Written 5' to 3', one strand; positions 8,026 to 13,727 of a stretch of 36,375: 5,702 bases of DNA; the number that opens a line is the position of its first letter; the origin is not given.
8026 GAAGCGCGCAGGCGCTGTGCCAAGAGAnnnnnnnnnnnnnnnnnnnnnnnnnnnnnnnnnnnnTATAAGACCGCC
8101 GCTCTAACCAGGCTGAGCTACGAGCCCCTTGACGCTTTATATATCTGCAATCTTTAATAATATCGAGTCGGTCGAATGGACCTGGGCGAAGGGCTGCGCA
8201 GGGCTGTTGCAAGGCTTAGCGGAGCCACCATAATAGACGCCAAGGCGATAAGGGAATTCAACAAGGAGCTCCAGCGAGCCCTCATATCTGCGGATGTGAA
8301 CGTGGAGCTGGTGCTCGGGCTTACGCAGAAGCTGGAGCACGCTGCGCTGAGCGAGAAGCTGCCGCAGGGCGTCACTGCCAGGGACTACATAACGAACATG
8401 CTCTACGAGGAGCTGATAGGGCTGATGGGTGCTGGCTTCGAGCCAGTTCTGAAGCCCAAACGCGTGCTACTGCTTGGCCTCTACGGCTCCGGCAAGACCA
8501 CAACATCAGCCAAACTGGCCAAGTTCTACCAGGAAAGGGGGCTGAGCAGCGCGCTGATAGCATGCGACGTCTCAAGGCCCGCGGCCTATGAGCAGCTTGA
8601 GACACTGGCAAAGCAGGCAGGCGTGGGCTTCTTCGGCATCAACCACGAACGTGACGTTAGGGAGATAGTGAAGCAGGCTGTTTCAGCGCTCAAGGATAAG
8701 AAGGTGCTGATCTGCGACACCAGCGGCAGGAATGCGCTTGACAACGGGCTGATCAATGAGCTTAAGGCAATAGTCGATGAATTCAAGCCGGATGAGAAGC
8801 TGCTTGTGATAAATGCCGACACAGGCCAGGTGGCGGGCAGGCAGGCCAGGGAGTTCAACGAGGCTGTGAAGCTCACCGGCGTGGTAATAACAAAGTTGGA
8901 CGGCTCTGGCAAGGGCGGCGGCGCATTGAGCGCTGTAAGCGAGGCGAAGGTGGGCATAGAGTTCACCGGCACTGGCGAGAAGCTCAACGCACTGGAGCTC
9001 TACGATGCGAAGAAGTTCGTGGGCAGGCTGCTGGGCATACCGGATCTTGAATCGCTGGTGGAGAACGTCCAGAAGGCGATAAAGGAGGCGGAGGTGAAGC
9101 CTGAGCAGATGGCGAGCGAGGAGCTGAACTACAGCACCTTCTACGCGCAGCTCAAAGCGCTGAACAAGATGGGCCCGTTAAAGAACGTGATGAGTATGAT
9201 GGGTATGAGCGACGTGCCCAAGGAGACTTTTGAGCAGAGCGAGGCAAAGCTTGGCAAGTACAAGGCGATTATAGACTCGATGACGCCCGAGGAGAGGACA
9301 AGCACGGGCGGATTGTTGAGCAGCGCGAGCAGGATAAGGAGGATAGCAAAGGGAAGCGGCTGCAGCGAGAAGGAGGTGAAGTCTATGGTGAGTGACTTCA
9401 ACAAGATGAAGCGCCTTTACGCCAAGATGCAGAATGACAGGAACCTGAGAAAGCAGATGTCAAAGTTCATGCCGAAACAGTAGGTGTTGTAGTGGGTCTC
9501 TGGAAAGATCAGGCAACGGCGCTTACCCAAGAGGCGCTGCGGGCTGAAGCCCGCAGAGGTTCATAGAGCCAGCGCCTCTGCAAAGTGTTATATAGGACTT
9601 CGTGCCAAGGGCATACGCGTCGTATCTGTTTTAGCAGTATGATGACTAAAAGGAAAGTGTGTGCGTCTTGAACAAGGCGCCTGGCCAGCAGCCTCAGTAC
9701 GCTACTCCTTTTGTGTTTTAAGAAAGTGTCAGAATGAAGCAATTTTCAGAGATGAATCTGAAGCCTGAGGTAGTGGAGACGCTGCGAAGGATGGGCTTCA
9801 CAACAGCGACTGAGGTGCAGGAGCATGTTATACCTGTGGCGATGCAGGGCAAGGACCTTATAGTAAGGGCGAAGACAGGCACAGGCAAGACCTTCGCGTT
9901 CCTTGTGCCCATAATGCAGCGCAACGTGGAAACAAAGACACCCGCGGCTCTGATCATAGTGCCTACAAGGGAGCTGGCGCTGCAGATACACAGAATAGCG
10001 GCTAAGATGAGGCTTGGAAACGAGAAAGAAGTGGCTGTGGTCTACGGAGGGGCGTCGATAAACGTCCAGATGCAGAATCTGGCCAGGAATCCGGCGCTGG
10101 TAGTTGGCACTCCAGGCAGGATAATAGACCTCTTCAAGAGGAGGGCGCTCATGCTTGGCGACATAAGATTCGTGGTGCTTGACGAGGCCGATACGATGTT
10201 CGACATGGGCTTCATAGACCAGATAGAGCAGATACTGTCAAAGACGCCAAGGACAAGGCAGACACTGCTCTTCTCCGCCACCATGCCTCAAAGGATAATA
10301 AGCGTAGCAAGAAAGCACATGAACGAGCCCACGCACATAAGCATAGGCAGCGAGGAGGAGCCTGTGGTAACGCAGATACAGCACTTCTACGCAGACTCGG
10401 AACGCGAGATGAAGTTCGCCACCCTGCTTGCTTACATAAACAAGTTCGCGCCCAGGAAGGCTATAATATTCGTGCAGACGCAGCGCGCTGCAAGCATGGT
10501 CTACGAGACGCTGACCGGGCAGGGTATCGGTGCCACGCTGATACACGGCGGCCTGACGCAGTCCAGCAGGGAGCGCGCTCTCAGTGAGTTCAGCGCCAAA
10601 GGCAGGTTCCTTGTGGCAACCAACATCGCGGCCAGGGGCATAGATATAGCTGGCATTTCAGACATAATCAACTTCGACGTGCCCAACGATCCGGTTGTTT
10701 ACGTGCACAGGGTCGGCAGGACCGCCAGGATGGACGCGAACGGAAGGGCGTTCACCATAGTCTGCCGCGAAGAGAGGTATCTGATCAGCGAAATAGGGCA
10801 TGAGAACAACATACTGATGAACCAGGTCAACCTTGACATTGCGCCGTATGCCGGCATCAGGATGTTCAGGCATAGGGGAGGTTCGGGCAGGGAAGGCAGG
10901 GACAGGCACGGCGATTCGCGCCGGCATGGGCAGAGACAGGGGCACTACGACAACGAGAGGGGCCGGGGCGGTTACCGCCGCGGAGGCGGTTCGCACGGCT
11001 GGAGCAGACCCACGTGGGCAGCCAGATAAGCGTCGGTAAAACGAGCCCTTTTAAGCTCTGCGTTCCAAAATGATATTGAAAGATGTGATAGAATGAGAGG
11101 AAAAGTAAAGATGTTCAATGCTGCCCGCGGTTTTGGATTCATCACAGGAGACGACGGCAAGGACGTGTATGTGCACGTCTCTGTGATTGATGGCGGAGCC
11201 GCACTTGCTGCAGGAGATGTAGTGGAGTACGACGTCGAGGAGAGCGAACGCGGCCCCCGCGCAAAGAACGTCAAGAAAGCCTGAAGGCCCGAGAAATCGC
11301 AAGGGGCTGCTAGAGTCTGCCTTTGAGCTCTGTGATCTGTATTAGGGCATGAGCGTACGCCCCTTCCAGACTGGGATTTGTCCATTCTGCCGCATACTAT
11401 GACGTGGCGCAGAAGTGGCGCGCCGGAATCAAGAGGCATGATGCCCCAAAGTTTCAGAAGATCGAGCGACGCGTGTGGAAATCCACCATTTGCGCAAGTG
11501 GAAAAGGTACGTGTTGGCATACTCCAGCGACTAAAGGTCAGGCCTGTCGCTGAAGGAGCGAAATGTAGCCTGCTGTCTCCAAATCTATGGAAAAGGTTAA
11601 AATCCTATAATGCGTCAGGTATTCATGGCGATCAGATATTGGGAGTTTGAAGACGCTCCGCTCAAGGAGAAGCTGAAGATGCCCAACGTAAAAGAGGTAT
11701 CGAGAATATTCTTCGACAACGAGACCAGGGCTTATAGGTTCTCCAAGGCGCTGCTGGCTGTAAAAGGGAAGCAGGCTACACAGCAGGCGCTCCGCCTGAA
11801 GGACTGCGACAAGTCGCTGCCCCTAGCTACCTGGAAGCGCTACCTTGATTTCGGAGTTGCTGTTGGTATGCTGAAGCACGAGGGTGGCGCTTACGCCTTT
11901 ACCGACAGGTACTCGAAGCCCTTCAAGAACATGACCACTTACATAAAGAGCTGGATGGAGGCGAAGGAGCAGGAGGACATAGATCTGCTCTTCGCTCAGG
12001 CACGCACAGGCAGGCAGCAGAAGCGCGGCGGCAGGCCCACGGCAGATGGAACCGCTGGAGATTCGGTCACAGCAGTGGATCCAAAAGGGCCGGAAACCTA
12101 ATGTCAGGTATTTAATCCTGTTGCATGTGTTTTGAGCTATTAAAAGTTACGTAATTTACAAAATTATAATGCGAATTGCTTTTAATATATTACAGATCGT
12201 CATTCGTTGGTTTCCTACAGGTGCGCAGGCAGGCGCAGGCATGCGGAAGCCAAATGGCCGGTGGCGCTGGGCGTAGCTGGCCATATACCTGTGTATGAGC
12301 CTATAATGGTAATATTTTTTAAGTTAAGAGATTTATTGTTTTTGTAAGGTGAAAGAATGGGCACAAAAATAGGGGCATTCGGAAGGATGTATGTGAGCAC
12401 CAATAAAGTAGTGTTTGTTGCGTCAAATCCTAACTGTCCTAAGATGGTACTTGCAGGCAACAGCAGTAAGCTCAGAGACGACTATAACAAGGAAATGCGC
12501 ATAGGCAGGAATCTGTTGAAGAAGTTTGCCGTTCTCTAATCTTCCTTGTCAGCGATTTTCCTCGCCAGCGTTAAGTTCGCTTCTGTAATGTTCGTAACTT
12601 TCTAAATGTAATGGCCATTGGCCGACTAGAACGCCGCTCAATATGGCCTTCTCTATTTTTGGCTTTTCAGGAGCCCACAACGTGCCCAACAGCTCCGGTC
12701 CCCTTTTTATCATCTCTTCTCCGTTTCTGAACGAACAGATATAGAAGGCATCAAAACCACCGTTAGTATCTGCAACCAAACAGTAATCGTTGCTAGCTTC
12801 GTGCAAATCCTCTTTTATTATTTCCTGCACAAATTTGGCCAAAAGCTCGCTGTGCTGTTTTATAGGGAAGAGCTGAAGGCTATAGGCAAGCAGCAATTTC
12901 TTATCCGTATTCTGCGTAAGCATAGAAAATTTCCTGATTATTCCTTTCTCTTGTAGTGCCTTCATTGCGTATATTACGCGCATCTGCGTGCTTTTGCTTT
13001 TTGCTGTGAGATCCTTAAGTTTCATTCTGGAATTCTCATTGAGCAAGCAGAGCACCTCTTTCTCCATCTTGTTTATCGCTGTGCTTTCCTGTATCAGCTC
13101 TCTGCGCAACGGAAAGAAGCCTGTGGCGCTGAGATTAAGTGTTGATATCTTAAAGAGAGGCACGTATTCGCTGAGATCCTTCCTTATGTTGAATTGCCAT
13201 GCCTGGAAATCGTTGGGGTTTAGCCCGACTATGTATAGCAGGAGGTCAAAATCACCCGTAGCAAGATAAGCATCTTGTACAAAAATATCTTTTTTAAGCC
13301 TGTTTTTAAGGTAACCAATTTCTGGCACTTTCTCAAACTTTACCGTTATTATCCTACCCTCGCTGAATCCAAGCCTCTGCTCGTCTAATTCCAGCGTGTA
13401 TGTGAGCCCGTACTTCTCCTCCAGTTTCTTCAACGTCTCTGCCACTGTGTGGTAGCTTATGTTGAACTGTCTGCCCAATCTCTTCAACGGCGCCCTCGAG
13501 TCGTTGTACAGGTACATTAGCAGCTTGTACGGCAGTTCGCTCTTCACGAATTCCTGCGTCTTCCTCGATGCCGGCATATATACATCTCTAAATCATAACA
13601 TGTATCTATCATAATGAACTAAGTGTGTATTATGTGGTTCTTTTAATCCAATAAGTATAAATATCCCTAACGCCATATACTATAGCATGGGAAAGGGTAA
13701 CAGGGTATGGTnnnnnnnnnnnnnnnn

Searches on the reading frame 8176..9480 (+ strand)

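Call 103: search_protein_families(library=pfam, proteins=[window:8176-9480:+], max_evalue=0.0001)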
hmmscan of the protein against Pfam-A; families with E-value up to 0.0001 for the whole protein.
window:8176-9480:+ (435 aa): 6 families
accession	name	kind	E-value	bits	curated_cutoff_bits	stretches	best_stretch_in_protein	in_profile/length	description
PF00448.28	SRP54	-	7.8e-62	208.8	22.7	1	95-287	2-196/196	SRP54-type protein, GTPase domain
PF02978.25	SRP_SPB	-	1.1e-25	90.3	27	1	317-413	2-89/91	Signal peptide binding domain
PF02881.24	SRP54_N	-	7e-20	71.5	22.4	1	3-80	1-75/75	SRP54-type protein, helical bundle domain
PF01656.29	CbiA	-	1.5e-07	31.8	25.4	1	104-247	9-89/125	CobQ/CobB/MinD/ParA nucleotide binding domain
PF13207.12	AAA_17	-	1e-05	26.3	27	1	100-225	1-121/136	AAA domain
PF13401.12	AAA_22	-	1.6e-05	25.7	27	1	97-201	8-109/130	AAA domain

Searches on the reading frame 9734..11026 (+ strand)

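Call 103: search_protein_families(library=pfam, proteins=[window:9734-11026:+], max_evalue=0.0001)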
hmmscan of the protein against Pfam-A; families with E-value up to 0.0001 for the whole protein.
window:9734-11026:+ (431 aa): 3 families
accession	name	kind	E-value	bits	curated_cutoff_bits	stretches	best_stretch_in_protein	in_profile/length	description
PF00270.35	DEAD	-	1.3e-46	158.8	26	1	26-187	1-163/167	DEAD/DEAH box helicase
PF00271.37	Helicase_C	-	2.1e-27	96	23.5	1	227-333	2-109/110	Helicase conserved C-terminal domain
PF04851.21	ResIII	-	1.1e-06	29.1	22.5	1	37-185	21-163/164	Type III restriction enzyme, res subunit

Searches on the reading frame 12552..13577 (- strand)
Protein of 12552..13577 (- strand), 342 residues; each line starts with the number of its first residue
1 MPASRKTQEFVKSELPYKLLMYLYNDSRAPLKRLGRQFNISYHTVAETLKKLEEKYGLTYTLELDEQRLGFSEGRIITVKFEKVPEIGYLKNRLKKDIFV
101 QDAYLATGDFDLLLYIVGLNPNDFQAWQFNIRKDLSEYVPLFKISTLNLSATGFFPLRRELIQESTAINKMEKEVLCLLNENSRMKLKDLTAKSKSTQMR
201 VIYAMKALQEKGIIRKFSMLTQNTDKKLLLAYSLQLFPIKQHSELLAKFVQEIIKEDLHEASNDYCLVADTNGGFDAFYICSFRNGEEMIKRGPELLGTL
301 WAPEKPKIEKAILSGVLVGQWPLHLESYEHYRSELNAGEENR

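Call 26: search_protein_families(library=pfam, proteins=[window:12552-13577:-], max_evalue=0.01)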
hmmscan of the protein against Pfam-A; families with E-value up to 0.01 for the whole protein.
window:12552-13577:- (342 aa): 6 families
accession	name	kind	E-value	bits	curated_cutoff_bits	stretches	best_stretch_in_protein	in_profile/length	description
PF13412.12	HTH_24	-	3.2e-10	39.9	21.9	1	169-215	2-48/48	Winged helix-turn-helix DNA-binding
PF01047.28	MarR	-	2.5e-08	34.1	24.6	1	174-216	7-49/59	MarR family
PF13463.12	HTH_27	-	4.4e-08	33.7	22.2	1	172-215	5-49/68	Winged helix DNA-binding domain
PF13404.12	HTH_AsnC-type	-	2.8e-05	24.3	27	1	18-53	7-42/42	AsnC-type helix-turn-helix domain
PF05043.19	Mga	-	0.0012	19.9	21.1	1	7-64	9-65/87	Mga helix-turn-helix domain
PF01978.25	TrmB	-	0.0032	17.7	25.6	0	168-216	6-54/68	Sugar-specific transcriptional regulator TrmB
